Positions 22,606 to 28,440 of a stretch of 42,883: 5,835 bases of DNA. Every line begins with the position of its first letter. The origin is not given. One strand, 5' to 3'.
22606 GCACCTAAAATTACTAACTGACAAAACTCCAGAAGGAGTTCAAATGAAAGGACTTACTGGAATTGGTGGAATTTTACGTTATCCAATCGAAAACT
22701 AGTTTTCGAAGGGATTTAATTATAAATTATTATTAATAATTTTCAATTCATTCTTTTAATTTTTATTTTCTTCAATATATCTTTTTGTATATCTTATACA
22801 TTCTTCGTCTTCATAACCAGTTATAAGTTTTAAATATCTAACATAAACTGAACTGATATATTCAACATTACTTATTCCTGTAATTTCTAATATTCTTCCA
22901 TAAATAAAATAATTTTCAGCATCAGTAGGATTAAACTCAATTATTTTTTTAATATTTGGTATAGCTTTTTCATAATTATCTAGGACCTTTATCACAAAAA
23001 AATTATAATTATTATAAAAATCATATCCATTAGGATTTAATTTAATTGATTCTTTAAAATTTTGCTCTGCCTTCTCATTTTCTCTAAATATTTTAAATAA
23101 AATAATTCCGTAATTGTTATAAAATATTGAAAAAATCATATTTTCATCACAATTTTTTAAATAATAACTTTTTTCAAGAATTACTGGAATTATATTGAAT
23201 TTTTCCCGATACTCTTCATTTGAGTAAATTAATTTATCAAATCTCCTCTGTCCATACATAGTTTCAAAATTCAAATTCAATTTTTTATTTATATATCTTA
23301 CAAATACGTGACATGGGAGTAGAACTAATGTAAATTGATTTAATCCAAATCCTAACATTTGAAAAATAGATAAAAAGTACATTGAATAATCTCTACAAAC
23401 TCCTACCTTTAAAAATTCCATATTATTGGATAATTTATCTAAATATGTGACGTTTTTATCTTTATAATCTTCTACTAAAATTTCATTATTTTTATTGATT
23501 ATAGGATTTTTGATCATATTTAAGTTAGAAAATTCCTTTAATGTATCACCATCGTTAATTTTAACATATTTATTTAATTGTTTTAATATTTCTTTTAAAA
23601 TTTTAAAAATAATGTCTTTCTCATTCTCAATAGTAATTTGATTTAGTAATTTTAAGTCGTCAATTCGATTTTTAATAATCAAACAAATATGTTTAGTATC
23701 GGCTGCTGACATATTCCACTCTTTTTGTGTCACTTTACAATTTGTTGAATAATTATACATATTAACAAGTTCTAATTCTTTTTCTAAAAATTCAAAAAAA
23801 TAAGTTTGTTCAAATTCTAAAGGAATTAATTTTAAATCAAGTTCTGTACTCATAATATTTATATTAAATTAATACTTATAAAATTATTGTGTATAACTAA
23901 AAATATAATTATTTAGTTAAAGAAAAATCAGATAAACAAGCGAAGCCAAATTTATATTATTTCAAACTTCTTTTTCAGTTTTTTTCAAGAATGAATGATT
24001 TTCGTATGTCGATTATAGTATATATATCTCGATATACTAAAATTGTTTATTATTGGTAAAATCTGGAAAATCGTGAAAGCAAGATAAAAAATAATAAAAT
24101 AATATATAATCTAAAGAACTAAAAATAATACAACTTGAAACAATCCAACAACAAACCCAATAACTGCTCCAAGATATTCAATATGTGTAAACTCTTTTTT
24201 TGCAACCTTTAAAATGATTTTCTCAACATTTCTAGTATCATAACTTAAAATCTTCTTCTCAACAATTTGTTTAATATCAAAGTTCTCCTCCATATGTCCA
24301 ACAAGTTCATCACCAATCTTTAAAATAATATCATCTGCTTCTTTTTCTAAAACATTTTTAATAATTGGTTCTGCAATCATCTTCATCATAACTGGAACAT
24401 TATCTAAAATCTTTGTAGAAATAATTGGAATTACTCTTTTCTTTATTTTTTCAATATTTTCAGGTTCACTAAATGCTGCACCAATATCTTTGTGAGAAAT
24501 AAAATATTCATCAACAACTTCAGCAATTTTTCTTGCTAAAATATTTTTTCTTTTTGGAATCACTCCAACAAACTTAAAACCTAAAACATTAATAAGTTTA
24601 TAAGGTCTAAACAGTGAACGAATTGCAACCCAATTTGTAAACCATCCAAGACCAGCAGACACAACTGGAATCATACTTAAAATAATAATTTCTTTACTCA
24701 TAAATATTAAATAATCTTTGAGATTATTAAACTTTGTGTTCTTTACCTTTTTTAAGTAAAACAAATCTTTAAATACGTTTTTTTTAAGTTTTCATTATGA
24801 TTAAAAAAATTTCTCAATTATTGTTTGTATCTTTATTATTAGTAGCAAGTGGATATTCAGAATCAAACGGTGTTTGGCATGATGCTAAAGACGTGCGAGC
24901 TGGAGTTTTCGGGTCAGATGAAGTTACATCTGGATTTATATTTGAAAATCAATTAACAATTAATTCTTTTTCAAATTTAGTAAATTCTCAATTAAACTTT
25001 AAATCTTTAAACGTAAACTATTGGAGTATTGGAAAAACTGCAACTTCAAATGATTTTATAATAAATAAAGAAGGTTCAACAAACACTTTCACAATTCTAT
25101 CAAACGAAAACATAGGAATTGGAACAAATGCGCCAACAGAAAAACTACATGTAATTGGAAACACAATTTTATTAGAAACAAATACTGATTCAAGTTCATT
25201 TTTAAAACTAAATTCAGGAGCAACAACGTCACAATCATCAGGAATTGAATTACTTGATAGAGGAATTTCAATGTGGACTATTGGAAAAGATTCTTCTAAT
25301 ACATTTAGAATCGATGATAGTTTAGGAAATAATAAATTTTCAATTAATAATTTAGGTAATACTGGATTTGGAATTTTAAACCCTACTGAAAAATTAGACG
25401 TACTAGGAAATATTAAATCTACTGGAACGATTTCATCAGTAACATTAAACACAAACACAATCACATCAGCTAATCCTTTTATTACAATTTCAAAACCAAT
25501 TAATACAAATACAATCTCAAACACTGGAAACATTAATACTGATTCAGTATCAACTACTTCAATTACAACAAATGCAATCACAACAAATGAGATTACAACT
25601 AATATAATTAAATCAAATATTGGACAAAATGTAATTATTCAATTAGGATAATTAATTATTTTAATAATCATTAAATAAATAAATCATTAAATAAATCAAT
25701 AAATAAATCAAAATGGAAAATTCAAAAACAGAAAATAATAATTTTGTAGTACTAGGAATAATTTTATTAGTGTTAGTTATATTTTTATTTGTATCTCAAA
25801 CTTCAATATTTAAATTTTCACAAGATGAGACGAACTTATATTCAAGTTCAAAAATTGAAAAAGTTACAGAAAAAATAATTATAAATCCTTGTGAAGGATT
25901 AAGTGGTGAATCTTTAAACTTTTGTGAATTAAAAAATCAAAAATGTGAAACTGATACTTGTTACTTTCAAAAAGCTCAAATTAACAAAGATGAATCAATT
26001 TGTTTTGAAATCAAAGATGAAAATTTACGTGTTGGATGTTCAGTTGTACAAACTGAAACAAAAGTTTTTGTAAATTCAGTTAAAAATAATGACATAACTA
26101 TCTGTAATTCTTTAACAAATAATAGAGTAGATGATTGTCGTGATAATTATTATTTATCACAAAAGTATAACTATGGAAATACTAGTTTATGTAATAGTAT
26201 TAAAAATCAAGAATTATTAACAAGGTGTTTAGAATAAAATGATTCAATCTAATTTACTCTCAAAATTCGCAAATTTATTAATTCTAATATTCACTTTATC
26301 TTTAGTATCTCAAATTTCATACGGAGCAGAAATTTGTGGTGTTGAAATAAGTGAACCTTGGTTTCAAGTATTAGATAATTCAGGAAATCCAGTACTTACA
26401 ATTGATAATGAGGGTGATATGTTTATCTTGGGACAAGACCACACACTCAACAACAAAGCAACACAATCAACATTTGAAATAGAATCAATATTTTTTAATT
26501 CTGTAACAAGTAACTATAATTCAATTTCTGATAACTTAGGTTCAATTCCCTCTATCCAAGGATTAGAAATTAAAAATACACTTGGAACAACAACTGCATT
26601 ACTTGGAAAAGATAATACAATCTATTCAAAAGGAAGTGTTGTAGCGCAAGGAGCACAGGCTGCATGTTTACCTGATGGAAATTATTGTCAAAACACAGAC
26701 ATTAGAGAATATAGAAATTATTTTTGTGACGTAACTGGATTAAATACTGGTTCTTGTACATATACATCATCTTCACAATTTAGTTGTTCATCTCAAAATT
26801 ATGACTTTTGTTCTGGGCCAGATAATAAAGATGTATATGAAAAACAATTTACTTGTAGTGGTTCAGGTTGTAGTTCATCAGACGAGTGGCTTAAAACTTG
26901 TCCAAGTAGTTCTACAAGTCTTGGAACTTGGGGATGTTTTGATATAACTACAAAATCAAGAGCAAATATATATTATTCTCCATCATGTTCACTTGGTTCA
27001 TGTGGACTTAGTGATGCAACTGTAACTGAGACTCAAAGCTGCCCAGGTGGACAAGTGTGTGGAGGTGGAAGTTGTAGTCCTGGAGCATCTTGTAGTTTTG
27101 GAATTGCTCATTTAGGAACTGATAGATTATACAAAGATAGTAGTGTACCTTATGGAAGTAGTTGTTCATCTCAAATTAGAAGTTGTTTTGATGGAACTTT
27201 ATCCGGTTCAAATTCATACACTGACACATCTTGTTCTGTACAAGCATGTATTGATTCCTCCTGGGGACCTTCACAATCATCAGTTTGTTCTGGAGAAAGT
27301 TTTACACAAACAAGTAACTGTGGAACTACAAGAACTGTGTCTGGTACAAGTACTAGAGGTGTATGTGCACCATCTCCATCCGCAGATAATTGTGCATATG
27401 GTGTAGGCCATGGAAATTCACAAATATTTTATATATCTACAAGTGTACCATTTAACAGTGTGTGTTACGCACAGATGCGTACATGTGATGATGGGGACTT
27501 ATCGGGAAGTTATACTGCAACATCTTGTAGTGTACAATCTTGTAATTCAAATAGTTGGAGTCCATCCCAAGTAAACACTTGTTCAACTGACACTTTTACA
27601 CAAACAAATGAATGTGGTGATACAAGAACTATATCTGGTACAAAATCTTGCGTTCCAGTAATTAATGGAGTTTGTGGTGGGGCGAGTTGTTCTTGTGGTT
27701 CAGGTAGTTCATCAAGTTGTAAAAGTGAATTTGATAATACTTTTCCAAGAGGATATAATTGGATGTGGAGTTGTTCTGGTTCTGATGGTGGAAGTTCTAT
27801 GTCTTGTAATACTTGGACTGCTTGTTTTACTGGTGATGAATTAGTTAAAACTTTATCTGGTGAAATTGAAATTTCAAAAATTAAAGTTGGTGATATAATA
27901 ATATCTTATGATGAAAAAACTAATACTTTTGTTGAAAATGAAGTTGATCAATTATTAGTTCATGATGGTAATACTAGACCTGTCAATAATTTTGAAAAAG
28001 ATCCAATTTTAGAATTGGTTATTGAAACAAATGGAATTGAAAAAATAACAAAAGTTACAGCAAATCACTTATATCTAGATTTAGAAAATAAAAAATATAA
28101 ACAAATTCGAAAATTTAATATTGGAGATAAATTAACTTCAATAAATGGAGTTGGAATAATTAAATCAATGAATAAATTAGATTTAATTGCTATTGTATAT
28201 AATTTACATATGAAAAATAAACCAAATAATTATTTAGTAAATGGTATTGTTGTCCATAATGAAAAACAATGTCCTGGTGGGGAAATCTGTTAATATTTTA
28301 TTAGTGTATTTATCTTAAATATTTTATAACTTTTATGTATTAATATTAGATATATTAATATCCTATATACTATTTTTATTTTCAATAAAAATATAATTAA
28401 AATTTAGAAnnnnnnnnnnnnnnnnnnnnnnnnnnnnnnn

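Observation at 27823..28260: Non-splicing Hint/intein-like domain at the extreme C-terminus of a secreted protein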

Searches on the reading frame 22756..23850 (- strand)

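Call 10: search_protein_families(library=pfam, proteins=[window:22756-23850:-], max_evalue=0.001)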
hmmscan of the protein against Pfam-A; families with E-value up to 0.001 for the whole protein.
window:22756-23850:- (364 aa): 2 families
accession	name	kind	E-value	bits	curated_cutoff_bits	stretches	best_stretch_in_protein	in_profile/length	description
PF13431.12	TPR_17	-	1.3e-08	34.8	24.4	0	301-325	3-27/34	Tetratricopeptide repeat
PF00515.34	TPR_1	-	2.2e-05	24.5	27.8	0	290-310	14-34/34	Tetratricopeptide repeat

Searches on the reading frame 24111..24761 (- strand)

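Call 10: search_protein_families(library=pfam, proteins=[window:24111-24761:-], max_evalue=0.001)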
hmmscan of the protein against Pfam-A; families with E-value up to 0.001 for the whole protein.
window:24111-24761:- (216 aa): 1 family
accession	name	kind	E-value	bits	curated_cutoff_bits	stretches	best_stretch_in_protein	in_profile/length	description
PF04286.17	DUF445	-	7.6e-23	82.4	33.8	2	37-111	5-77/368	Protein of unknown function (DUF445)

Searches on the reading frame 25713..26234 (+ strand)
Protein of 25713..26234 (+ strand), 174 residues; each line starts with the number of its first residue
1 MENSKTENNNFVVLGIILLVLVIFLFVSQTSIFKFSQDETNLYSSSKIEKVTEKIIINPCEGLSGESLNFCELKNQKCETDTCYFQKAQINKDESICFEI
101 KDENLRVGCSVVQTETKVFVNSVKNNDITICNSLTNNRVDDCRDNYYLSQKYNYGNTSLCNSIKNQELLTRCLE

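Call 10: search_protein_families(library=pfam, proteins=[window:25713-26234:+], max_evalue=0.001)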
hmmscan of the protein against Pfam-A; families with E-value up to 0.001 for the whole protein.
window:25713-26234:+ (174 aa): 0 families

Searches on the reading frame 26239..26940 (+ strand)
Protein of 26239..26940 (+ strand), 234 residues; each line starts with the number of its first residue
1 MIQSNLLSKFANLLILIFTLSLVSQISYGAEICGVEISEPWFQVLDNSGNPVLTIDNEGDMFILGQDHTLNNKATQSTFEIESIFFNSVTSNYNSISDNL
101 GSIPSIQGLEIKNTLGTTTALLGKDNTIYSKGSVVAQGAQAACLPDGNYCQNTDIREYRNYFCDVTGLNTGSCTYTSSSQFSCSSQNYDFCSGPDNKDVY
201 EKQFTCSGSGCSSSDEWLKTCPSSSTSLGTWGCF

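Call 76: predict_structure(alignment_id=A6)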
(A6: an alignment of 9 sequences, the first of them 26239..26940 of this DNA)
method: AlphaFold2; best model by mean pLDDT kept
length: 234 residues; sequences in the alignment: 9
mean_pLDDT: 62.8   pTM: 0.52
mean pLDDT of the five models: 62.8, 59.4, 57.3, 54.6, 37.6
residues with pLDDT >= 90: 25; 70-90: 85; 50-70: 26; < 50: 98
segments of 3 or more residues with pLDDT < 50: 22-27, 139-165, 167-182, 185-193, 195-234
pLDDT, mean of each block of 10 residues (from residue 1): 67 70 48 66 84 86 77 86 87 86 92 90 91 70 37 31 43 34 46 46 41 43 37 30
secondary structure, 60 per line:
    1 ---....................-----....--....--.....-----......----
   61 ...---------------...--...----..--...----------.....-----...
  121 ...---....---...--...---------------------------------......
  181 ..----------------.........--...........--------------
elements in order: H4-23 E29-32 E35-38 E41-45 E51-56 E61-63 E79-81 E84-86 E95-97 E108-112 E118-123 E127-130 E134-136 E175-182 E199-207 E210-220

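Call 78: fold_search(model_id=the predicted structure, library=pdb)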
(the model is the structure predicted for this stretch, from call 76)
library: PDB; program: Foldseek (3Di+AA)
matches with E <= 10: 21; with E <= 0.001: 0
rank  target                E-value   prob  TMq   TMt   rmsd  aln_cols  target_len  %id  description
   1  9c3c_g                1.6e+00  0.02  0.11  0.10  24.0       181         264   13  Cryo-EM structure of native dystrophin-glycoprotein complex (DGC) (released 2024-10-23)
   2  8yt8_G                2.1e+00  0.02  0.11  0.10  25.7       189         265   13  Cryo-EM structure of the dystrophin glycoprotein complex (released 2024-12-11)
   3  4mov_B                5.8e+00  0.02  0.11  0.09  13.7       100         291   12  1.45 A Resolution Crystal Structure of Protein Phosphatase 1 (released 2014-03-26)
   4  8ps5_A                5.8e+00  0.01  0.07  0.05   9.5        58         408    9  Escherichia coli SduA complex bound to DNA (released 2025-01-22)
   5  7ypo_A                5.8e+00  0.01  0.09  0.08  18.7       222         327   12  Cryo-EM structure of baculovirus LEF-3 in complex with ssDNA (released 2023-01-25)
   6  7w6m_A                6.1e+00  0.01  0.11  0.03  20.2       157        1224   13  Cryo-EM map of PEDV (Pintung 52) S protein with all three protomers in the D0-down conformation determined in situ on  (released 2022-08-03)
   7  8q6a                  6.8e+00  0.05  0.10  0.22  13.1        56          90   12  The RSL-D32N - sulfonato-calix[8]arene complex, I213 form, citrate pH 4.0 (released 2024-03-06)
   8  7ban_A                7.2e+00  0.03  0.11  0.02  14.4       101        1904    9  human Teneurin4 Mut C2 (released 2022-01-12)
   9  6zej_A                7.6e+00  0.01  0.11  0.08  13.0       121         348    7  Structure of PP1-Phactr1 chimera [PP1(7-304) + linker (SGSGS) + Phactr1(526-580)] (released 2020-09-30)
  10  9o65_C                7.6e+00  0.01  0.09  0.07  13.4       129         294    8  Cryo-EM structure of SHOC2-KRAS-PP1CA (SKP) complex (released 2026-01-21)
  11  9ifo_A                8.1e+00  0.03  0.11  0.03  13.9        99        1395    8  Structure of Teneurin-Like Protein (TLP) (released 2026-03-11)
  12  8ket_F                8.6e+00  0.01  0.10  0.10  14.1       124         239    9  Cryo-EM structure of HRD1-SEL1LFL-XTP3B complex (released 2025-02-19)
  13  6x3m_F                9.1e+00  0.02  0.11  0.08  12.0       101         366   13  Crystal structure of full-length Streptococcal bacteriophage hyaluronidase in complex with unsaturated hyaluronan octa (released 2021-06-09)
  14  6obr_A                9.1e+00  0.01  0.10  0.08  13.2       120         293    8  PP1 Y134A in complex with Microcystin LR (released 2019-09-18)
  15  6fay                  9.6e+00  0.03  0.11  0.02  11.8        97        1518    7  Teneurin3 monomer (released 2018-03-28)
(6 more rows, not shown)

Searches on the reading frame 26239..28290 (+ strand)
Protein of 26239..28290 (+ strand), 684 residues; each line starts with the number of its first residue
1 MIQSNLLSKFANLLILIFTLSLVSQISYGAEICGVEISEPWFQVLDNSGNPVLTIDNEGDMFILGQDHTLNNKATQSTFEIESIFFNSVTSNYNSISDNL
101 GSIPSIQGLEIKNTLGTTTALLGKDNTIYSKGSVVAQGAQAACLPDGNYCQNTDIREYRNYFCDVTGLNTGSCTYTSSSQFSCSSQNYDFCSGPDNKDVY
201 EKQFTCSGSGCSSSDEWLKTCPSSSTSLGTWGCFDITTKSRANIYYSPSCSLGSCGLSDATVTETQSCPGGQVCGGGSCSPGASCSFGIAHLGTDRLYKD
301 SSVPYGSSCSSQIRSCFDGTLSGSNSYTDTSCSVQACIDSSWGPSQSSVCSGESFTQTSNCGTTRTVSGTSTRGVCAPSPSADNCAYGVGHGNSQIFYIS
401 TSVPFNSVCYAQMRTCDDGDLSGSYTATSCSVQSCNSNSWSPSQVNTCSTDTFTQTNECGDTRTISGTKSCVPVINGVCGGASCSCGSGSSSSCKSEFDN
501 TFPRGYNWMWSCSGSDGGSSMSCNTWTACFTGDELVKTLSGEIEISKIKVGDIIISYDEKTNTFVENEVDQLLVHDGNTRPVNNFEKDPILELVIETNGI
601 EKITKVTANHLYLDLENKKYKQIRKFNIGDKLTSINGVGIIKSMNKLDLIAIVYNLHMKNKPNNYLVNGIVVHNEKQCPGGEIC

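Call 3: search_protein_families(library=pfam, proteins=[window:26239-28290:+], max_evalue=1)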
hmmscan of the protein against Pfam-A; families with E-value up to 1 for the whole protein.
window:26239-28290:+ (684 aa): 5 families
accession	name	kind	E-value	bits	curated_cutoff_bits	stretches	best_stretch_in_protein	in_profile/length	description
PF01079.26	Hint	-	5.4e-05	23.3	29.7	1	525-618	9-92/213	Hint module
PF16162.10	KwaB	-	0.00048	20.6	26.3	1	45-98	46-100/186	Kiwa protein KwaB-like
PF13403.11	Hint_2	-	0.016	16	28.4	1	529-564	2-37/147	Hint domain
PF17820.7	PDZ_6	-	0.023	14.9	27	0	628-650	18-37/54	PDZ domain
PF07591.16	PT-HINT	-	0.046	14.4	27.7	1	535-674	1-136/137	Pretoxin HINT domain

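Call 4: search_protein_families(library=ncbifam, proteins=[window:26239-28290:+], max_evalue=1)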
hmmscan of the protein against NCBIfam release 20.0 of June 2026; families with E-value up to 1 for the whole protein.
window:26239-28290:+ (684 aa): 1 family
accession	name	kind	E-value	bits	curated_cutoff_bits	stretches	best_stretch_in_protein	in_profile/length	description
TIGR01443.1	intein_Cterm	domain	0.019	15.2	15.6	1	653-674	2-23/24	intein C-terminal splicing region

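Call 9: find_homologous_proteins(query=window:26239-28290:+, max_evalue=0.001)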
Query window:26239-28290:+ (684 aa): 95 proteins with E <= 0.001 among 8000 candidates.
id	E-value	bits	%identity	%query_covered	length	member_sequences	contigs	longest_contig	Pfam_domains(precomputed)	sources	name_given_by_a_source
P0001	0.0e+0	1555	100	100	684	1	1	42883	-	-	-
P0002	0.0e+0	1042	74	99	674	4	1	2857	-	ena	-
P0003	2.8e-69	252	35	30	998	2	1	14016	-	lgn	-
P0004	3.6e-69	252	33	64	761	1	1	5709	-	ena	-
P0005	1.8e-60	223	35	23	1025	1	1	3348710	-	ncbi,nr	ncbi:hypothetical protein CIK05_12135 [Bdellovibrio sp. qaytius]|nr:hypothetical protein CIK05_12135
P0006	2.6e-59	219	35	28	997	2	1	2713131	-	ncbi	-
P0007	1.6e-56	210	33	42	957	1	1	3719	-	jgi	jgi:cysteine-rich repeat protein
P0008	1.3e-55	207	33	31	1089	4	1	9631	-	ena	-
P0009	7.3e-54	201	32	61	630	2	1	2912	-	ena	-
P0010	2.7e-53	199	33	25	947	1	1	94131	-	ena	-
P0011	1.1e-49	187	40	24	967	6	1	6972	-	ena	-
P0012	3.3e-49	186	39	24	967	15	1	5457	-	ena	-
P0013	3.4e-49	186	36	22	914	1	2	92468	-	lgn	-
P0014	1.8e-48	183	40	19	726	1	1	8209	-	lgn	-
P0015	3.8e-48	182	39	24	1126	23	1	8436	-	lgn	-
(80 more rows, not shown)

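Call 16: find_encoding_contigs(protein=P0002, flank=5000)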
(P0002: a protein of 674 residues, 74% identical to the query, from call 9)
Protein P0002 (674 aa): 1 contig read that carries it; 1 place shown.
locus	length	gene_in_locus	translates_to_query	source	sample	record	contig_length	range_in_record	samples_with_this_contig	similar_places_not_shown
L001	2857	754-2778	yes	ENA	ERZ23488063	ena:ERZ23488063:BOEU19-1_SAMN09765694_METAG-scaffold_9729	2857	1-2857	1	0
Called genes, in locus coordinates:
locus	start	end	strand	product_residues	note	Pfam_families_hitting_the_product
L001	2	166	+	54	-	?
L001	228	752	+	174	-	-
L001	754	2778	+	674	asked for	-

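Call 34: search_protein_families(library=pfam, proteins=[L001:2290-2775:+], max_evalue=0.1)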
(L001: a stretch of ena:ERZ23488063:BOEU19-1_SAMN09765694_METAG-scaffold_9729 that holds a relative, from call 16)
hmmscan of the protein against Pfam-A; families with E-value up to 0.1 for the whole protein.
L001:2290-2775:+ (162 aa): 4 families
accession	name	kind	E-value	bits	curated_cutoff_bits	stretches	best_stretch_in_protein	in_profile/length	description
PF08517.17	AXH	-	1.7e-06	28.9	33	1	26-123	1-114/116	Ataxin-1 and HBP1 module (AXH)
PF05203.21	Hom_end_hint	-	1.2e-05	25.8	32.1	1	26-57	2-33/228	Hom_end-associated Hint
PF14623.11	Vint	-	0.0054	17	27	1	26-95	3-71/166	Hint-domain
PF04415.17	DUF515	-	0.084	11.7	29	1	38-116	182-260/449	Protein of unknown function (DUF515)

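Call 59: find_homologous_proteins(query=L001:2272-2775:+, max_evalue=0.01)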
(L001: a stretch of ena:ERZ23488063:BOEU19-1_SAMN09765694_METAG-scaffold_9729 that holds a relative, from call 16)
Query L001:2272-2775:+: 64 candidates shared short words with the query, none scored E <= 0.01.
